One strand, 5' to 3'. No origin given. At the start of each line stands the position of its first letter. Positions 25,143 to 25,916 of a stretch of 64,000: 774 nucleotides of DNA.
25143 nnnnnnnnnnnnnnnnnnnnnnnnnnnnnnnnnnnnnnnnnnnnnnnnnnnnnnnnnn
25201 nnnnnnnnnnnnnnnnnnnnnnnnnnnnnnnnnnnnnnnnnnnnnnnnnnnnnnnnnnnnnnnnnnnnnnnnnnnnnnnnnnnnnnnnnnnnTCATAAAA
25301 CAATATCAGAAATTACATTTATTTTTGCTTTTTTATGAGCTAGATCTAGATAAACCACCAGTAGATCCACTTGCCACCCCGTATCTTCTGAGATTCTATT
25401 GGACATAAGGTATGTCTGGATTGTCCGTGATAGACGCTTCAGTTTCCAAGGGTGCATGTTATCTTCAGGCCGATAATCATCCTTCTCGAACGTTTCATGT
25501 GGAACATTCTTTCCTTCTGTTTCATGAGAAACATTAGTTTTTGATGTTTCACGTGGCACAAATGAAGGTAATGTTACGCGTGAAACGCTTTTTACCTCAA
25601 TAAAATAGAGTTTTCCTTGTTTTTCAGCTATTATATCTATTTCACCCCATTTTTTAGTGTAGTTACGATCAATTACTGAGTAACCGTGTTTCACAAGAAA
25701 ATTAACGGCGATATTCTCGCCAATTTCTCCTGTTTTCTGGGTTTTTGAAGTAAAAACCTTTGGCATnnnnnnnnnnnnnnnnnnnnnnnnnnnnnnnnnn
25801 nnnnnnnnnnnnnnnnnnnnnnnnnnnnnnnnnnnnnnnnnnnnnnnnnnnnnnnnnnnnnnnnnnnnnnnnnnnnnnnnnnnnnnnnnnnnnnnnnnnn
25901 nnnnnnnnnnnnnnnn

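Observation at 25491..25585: Tandem array of a 14-bp palindromic element at exact 27-nt period, in frame inside the yraN-like gene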

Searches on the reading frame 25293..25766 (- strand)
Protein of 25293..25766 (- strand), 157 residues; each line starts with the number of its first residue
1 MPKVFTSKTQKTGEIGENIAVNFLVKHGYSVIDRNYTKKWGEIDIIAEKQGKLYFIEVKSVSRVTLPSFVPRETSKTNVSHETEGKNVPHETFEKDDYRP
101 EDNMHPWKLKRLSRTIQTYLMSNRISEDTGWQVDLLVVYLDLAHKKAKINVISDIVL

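Call 9: search_protein_families(library=pfam, proteins=[window:25293-25766:-])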
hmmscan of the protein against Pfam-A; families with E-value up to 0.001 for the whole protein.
window:25293-25766:- (157 aa): 3 families
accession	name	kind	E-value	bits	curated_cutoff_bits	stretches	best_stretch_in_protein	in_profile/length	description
PF02021.23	UPF0102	-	9.9e-17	61.5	23.6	1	16-62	1-43/80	Uncharacterised protein family UPF0102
PF08378.17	NERD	-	0.00018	22.4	22.1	1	13-65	2-61/111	Nuclease-related domain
PF13635.12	DUF4143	-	0.00021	21.5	28.1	1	10-60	104-159/160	Domain of unknown function (DUF4143)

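Call 16: find_homologous_proteins(query=window:25293-25766:-)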
Query window:25293-25766:- (157 aa): 4591 proteins with E <= 0.001 among 4615 candidates; the best 120 are listed.
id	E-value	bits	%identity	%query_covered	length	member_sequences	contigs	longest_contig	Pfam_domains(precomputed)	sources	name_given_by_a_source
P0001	1.1e-95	335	97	100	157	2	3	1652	PF02021.24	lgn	-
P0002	5.5e-86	304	87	100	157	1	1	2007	PF02021.24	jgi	-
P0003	3.6e-82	291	85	100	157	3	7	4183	PF02021.24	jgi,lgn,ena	jgi:Holliday junction resolvase-like predicted endonuclease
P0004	7.8e-78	277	81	100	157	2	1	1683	PF02021.24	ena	-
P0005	3.1e-73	262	77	100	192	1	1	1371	PF02021.24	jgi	-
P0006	1.4e-67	244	75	100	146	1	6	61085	PF02021.24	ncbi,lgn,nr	ncbi:MAG: YraN family protein [Candidatus Nomurabacteria bacterium]|nr:YraN family protein [Candidat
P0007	6.8e-65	235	70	100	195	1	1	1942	PF02021.24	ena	-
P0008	2.1e-64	234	68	100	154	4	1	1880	PF02021.24,PF08378.18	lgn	-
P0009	2.7e-64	233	75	100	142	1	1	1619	PF02021.24,PF08378.18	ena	-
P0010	3.4e-64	233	68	100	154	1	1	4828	PF02021.24,PF08378.18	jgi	-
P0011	3.5e-64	233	70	100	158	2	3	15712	PF02021.24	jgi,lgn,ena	-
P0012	3.6e-64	233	73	100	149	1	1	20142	PF02021.24,PF08378.18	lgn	-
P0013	7.7e-64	232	70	100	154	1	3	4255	PF02021.24,PF08378.18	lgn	-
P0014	1.0e-63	231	69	100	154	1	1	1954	PF02021.24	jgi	-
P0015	1.7e-63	231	68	100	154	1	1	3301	PF02021.24,PF08378.18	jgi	-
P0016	2.2e-63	230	70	100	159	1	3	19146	PF02021.24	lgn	-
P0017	1.0e-62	228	68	100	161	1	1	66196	PF02021.24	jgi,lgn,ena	-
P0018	5.7e-62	226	69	100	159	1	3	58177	PF02021.24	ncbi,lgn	-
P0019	6.0e-62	226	66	100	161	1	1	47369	PF02021.24,PF08378.18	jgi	-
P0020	1.1e-61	225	68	100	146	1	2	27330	PF02021.24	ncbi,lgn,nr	ncbi:MAG: YraN family protein [bacterium]|nr:YraN family protein [bacterium]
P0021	1.8e-61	224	66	100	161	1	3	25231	PF02021.24,PF08378.18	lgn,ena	-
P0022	3.1e-60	220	65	100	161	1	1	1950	PF02021.24,PF08378.18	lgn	-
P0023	3.2e-60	220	68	100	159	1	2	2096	PF02021.24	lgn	-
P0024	3.8e-60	220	68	100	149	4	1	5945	PF02021.24,PF08378.18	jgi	-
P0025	4.1e-59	217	71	100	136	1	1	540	PF02021.24,PF08378.18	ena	-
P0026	7.1e-59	216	66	100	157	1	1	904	PF02021.24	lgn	-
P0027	1.2e-58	215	69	100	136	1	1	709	PF02021.24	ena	-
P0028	1.2e-58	215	68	100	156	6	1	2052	PF02021.24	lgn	-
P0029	1.9e-58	214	65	100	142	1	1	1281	PF02021.24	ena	-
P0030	2.7e-58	214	64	100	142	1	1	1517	PF02021.24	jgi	jgi:putative endonuclease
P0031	5.3e-58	213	68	100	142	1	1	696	PF02021.24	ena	-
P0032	5.7e-58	213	69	100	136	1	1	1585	PF02021.24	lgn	-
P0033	8.4e-58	212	69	100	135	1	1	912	PF02021.24,PF08378.18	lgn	-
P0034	1.5e-57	212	64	100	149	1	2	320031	PF02021.24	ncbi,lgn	ncbi:MAG: YraN family protein [bacterium]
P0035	2.1e-57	211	65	100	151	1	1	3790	PF02021.24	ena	-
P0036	2.2e-57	211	64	100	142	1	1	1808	PF02021.24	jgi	jgi:putative endonuclease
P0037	2.8e-57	211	68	100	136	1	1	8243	PF02021.24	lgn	-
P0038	3.1e-57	210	62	100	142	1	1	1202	PF02021.24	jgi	jgi:putative endonuclease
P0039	3.2e-57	210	69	100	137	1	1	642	PF02021.24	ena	-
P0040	3.3e-57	210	66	100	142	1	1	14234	PF02021.24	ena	-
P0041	3.4e-57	210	65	100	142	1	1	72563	PF02021.24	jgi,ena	jgi:putative endonuclease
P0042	3.5e-57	210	63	100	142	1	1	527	PF02021.24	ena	-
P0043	3.7e-57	210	65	100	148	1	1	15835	PF02021.24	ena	-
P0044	3.7e-57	210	65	100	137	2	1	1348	PF02021.24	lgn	-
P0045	3.8e-57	210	64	100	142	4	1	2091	PF02021.24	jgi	-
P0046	4.1e-57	210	67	100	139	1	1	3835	PF02021.24,PF08378.18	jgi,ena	-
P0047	5.2e-57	210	65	100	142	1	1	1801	PF02021.24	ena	-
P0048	5.5e-57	210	64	100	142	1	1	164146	PF02021.24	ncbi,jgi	ncbi:MAG: YraN family protein [Candidatus Paceibacterota bacterium]|jgi:putative endonuclease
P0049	5.8e-57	210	65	100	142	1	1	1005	PF02021.24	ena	-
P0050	6.9e-57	209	66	100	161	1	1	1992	PF02021.24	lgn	-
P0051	7.3e-57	209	67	100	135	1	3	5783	PF02021.24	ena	-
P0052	8.0e-57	209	64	100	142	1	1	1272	PF02021.24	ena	-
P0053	8.8e-57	209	66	100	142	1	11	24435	PF02021.24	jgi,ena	-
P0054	9.0e-57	209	65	100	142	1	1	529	PF02021.24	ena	-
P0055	1.0e-56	209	65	100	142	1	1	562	PF02021.24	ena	-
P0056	1.1e-56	209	65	100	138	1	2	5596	PF02021.24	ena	-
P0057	1.1e-56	209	65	100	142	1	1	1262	PF02021.24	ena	-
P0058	1.2e-56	209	66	100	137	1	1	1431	PF02021.24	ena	-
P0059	1.2e-56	209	67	100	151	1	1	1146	PF02021.24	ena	-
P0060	1.3e-56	208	66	100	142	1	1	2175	PF02021.24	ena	-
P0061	1.4e-56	208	64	100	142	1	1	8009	PF02021.24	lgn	-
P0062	1.5e-56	208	65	100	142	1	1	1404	PF02021.24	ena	-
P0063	1.7e-56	208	67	100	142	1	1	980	PF02021.24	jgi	jgi:putative endonuclease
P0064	2.0e-56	208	62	100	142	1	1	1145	PF02021.24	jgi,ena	-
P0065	2.1e-56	208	66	100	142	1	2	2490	PF02021.24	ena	-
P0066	2.3e-56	208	64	100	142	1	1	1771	PF02021.24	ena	-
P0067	2.3e-56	208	68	100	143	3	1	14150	PF02021.24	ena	-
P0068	2.4e-56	208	64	100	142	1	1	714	PF02021.24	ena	-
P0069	2.5e-56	208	66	100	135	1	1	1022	PF02021.24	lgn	-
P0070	2.5e-56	208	64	100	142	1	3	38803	PF02021.24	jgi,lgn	-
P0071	2.5e-56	208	66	100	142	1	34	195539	PF02021.24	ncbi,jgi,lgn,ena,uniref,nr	ncbi:MAG: hypothetical protein UR62_C0015G0023 [Candidatus Nomurabacteria bacterium GW2011_GWF2_35_1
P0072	2.8e-56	207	65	100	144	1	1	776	PF02021.24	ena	-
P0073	2.9e-56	207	65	100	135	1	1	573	PF02021.24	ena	-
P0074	2.9e-56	207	64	100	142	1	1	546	PF02021.24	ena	-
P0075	3.1e-56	207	68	100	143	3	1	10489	PF02021.24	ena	-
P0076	3.4e-56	207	67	100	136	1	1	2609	PF02021.24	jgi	jgi:putative endonuclease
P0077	3.4e-56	207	67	100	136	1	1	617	PF02021.24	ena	-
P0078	3.5e-56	207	64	100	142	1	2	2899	PF02021.24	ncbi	-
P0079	3.6e-56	207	64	100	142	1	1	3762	PF02021.24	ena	-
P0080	3.6e-56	207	64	100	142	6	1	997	PF02021.24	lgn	-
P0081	4.0e-56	207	66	100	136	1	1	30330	PF02021.24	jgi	jgi:putative endonuclease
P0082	4.0e-56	207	67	100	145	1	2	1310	PF02021.24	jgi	jgi:putative endonuclease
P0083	4.0e-56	207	65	100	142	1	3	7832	PF02021.24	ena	-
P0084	4.1e-56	207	66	100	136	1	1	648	PF02021.24,PF08378.18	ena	-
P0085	4.3e-56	207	66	100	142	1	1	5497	PF02021.24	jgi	-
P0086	4.3e-56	207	64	100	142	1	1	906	PF02021.24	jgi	jgi:Holliday junction resolvase-like predicted endonuclease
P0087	4.6e-56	207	66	100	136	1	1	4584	PF02021.24,PF08378.18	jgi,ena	-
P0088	4.7e-56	207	63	100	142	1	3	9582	PF02021.24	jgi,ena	-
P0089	4.8e-56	207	64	100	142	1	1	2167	PF02021.24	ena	-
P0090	4.9e-56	207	66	100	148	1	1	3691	PF02021.24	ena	-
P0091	4.9e-56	207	66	100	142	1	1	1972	PF02021.24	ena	-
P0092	5.2e-56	207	64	100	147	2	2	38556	PF02021.24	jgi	jgi:putative endonuclease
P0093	5.7e-56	206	64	100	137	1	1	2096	PF02021.24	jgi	jgi:putative endonuclease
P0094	5.7e-56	206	65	100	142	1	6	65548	PF02021.24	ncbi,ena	ncbi:MAG: YraN family protein [Patescibacteria group bacterium]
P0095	5.8e-56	206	68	100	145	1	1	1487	PF02021.24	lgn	-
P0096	6.0e-56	206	64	100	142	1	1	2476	PF02021.24,PF08378.18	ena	-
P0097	6.2e-56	206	63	100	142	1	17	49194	PF02021.24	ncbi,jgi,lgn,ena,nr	ncbi:MAG: hypothetical protein UT09_C0005G0004 [Parcubacteria group bacterium GW2011_GWF2_38_8]|nr:M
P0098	6.4e-56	206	63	100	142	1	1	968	PF02021.24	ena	-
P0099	6.6e-56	206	64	100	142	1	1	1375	PF02021.24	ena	-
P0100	6.6e-56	206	63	100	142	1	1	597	PF02021.24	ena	-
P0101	7.0e-56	206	64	100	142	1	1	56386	PF02021.24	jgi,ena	-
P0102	7.1e-56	206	64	100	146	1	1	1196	PF02021.24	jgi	jgi:putative endonuclease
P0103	7.3e-56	206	66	100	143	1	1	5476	PF02021.24,PF08378.18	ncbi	ncbi:MAG: YraN family protein [bacterium]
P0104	7.5e-56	206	65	100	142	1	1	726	PF02021.24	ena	-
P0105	7.7e-56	206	65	100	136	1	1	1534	PF02021.24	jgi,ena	-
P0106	7.8e-56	206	64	100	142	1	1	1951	PF02021.24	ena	-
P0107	7.9e-56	206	66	100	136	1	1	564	PF02021.24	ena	-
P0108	7.9e-56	206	64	100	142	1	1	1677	PF02021.24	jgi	jgi:putative endonuclease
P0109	8.1e-56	206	68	100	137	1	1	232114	PF02021.24,PF08378.18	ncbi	ncbi:MAG: YraN family protein [Minisyncoccia bacterium]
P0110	8.2e-56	206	64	100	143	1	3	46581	PF02021.24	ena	-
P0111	8.9e-56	206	64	100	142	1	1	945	PF02021.24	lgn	-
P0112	9.0e-56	206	64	100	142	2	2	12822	PF02021.24,PF08378.18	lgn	-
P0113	9.6e-56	206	66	100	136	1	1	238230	PF02021.24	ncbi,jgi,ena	ncbi:MAG: YraN family protein [Candidatus Paceibacterota bacterium]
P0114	1.0e-55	206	67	100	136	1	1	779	PF02021.24,PF08378.18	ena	-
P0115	1.1e-55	205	64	100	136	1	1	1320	PF02021.24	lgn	-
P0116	1.1e-55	205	64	100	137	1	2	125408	PF02021.24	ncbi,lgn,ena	-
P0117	1.1e-55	205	64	100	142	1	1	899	PF02021.24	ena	-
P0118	1.2e-55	205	68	100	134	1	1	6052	PF02021.24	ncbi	-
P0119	1.2e-55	205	65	100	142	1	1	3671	PF02021.24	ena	-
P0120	1.2e-55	205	63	100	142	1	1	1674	PF02021.24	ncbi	-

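Call 18: find_related_loci(query=A1, collection=genome_contigs, flank=10000)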
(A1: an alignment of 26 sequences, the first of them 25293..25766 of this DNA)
Query A1 (157 aa) in genome_contigs; peptide patterns used: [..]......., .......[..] (x = any residue, [..] = any of these).
437 stretches matched a pattern; 386 encode a relative of the query (tblastn E <= 1e-3); the best 80 are kept; 80 distinct loci.
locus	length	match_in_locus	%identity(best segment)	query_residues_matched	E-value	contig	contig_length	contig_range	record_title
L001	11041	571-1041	82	1-157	3e-84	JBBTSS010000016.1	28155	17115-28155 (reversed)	MAG: Patescibacteria group bacterium isolate H41-bin121_1 H41_bin121_1_000000000016, whole genome shotgun sequence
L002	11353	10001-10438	68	1-157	6e-70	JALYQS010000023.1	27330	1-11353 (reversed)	MAG: bacterium isolate MDV bin69 SD1454-56_k127_1449423, whole genome shotgun sequence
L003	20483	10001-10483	68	1-157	9e-69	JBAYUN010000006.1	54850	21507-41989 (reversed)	MAG: Candidatus Paceibacterota bacterium isolate SO_2016_LW3_36 scaffold00864_LW162_2016, whole genome shotgun sequence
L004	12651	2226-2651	64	1-157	8e-65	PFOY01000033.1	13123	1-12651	MAG: Candidatus Nomurabacteria bacterium CG_4_10_14_0_2_um_filter_30_12 CG_4_10_14_0.2_scaffold_2343_c, whole genome sho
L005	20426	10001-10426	64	1-157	3e-64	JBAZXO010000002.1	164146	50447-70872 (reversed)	MAG: Candidatus Paceibacterota bacterium isolate SO_2017_GW1_58 NODE_714_length_164146_cov_7.678531_OW334_2017, whole ge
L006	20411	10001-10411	68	1-157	7e-64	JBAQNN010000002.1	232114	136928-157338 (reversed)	MAG: Minisyncoccia bacterium isolate MFD12002_ilm_asm_bin51 k127_95506, whole genome shotgun sequence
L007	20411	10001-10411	66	1-157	2e-63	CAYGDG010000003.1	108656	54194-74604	MAG TPA_asm: uncultured Candidatus Saccharibacteria bacterium isolate ERP113451_co1_245 genome assembly, contig: NODE_84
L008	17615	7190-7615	65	1-157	2e-63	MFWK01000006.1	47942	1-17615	MAG: Candidatus Nomurabacteria bacterium RIFOXYD2_FULL_35_12 rifoxyd2_full_scaffold_143, whole genome shotgun sequence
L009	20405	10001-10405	67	1-157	1e-63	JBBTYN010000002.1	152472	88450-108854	MAG: Patescibacteria group bacterium isolate H41-bin112_1 H41_bin112_1_000000000002, whole genome shotgun sequence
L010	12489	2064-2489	66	1-157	1e-63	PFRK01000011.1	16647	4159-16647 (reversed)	MAG: Candidatus Nomurabacteria bacterium CG_4_9_14_0_2_um_filter_32_10 CG_4_9_14_0.2_um_filter_scaffold_1936_c, whole ge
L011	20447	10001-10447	64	1-157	2e-63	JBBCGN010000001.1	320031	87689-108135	MAG: bacterium isolate CoA_maxb_bin.114 s10849.ctg010871l, whole genome shotgun sequence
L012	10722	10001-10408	64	1-157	6e-63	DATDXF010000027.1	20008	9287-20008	MAG TPA_asm: Candidatus Paceibacterota bacterium isolate SMAG_U8131 k141_133102, whole genome shotgun sequence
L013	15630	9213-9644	63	1-157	8e-63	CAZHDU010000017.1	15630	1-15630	MAG TPA_asm: uncultured Candidatus Saccharibacteria bacterium isolate SRP278252_co1_273 genome assembly, contig: NODE_65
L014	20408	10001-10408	66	1-157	7e-63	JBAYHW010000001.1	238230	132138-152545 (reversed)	MAG: Candidatus Paceibacterota bacterium isolate SO_2016_GW1_159 scaffold00084_OW334_2016, whole genome shotgun sequence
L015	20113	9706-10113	66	1-157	1e-62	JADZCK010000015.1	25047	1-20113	MAG: Candidatus Nomurabacteria bacterium isolate SJ72 c_000000601521, whole genome shotgun sequence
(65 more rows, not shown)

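Call 29: search_solved_structures(query=A1, show_alignments=2, max_evalue=0.01)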
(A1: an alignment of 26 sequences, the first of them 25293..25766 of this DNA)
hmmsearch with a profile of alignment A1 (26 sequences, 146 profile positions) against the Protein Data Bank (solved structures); distinct sequences matched with E-value up to 0.01: 1.
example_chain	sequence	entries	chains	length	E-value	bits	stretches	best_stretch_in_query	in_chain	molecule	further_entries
3fov_A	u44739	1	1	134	1.2e-06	31.9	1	11-93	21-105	UPF0102 protein RPA0323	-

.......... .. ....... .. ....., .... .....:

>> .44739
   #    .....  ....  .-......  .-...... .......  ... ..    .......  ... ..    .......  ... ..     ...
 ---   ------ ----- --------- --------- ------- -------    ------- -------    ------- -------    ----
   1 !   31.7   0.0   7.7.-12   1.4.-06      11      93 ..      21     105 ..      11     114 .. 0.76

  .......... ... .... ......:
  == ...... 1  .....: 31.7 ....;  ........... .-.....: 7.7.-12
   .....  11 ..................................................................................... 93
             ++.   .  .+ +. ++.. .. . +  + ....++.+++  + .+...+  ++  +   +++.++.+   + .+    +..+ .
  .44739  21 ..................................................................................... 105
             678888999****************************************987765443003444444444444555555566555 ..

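Call 49: predict_structure(alignment_id=A1)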
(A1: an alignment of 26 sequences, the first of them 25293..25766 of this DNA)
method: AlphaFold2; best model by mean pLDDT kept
length: 157 residues; sequences in the alignment: 26
mean_pLDDT: 74.7   pTM: 0.68
mean pLDDT of the five models: 74.7, 73.1, 71.6, 70.9, 68.9
residues with pLDDT >= 90: 54; 70-90: 56; 50-70: 12; < 50: 35
segments of 3 or more residues with pLDDT < 50: 1-3, 65-96
pLDDT, mean of each block of 10 residues (from residue 1): 60 87 96 86 92 93 53 32 32 46 77 91 90 92 86 87
secondary structure, 60 per line:
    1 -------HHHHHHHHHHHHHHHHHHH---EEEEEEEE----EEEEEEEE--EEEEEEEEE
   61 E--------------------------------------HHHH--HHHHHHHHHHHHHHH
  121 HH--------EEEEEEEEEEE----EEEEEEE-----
elements in order: H8-26 E30-37 E42-49 E52-61 H100-103 H106-122 E131-141 E146-152
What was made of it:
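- Checked: AlphaFold places residues 65-96 in a loop with pLDDT below 50 between a confident strand and helix (call 49).
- YraN residues 65-96 have pLDDT below 50 within a confident fold (call 49).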

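Call 67: find_encoding_contigs(protein=P0113, flank=10000, max_places=1)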
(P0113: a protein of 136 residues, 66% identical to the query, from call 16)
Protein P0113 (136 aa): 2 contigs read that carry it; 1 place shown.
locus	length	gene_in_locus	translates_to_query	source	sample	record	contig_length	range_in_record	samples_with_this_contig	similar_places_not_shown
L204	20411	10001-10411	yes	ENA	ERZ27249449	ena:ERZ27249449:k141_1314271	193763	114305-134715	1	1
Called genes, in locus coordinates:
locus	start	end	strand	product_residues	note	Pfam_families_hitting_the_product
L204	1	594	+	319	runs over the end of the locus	PF02899:Phage_int_SAM_1, PF13102:Phage_int_SAM_5 (weak), PF13495:Phage_int_SAM_4 (weak), PF00589:Phage_integrase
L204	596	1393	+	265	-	PF03372:Exo_endo_phos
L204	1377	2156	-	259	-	PF01177:Asp_Glu_race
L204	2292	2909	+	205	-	PF06736:TMEM175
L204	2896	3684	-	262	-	PF01978:TrmB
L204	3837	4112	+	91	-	PF00708:Acylphosphatase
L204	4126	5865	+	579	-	-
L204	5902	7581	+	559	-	-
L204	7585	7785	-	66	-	-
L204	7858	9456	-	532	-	PF01743:PolyA_pol, PF12627:PolyA_pol_RNAbd, PF01966:HD, PF13735:tRNA_NucTran2_2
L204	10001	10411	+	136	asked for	PF02021:UPF0102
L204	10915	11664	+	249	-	PF02535:Zip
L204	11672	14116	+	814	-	-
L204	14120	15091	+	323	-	PF01135:PCMT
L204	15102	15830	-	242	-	PF13529:Peptidase_C39_2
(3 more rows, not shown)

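Call 68: find_encoding_contigs(protein=P0006, flank=10000, max_places=1)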
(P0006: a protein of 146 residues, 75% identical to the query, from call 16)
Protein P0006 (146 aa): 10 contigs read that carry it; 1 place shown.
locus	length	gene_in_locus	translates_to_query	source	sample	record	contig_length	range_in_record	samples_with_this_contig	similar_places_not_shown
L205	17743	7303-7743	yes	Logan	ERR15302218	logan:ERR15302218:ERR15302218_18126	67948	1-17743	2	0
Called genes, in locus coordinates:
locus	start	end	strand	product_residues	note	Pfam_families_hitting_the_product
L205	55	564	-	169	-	PF01936:NYN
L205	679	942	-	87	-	PF00312:Ribosomal_S15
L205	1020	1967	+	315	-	PF02899:Phage_int_SAM_1, PF13102:Phage_int_SAM_5, PF13495:Phage_int_SAM_4 (weak), PF00589:Phage_integrase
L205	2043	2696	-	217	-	-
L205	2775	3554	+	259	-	PF03372:Exo_endo_phos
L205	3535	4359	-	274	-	PF01177:Asp_Glu_race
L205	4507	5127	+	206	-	PF06736:TMEM175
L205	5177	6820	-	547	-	PF01743:PolyA_pol, PF12627:PolyA_pol_RNAbd, PF01966:HD, PF13735:tRNA_NucTran2_2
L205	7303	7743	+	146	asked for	PF02021:UPF0102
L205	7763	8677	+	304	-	-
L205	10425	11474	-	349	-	PF23446:LysM1_NFP_LYK (faint), PF01476:LysM, PF23473:LysM3_LYK4_5 (weak), PF01476:LysM, PF01551:Peptidase_M23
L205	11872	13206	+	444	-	-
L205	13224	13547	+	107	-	PF18908:DUF5663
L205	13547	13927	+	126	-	-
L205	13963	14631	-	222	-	-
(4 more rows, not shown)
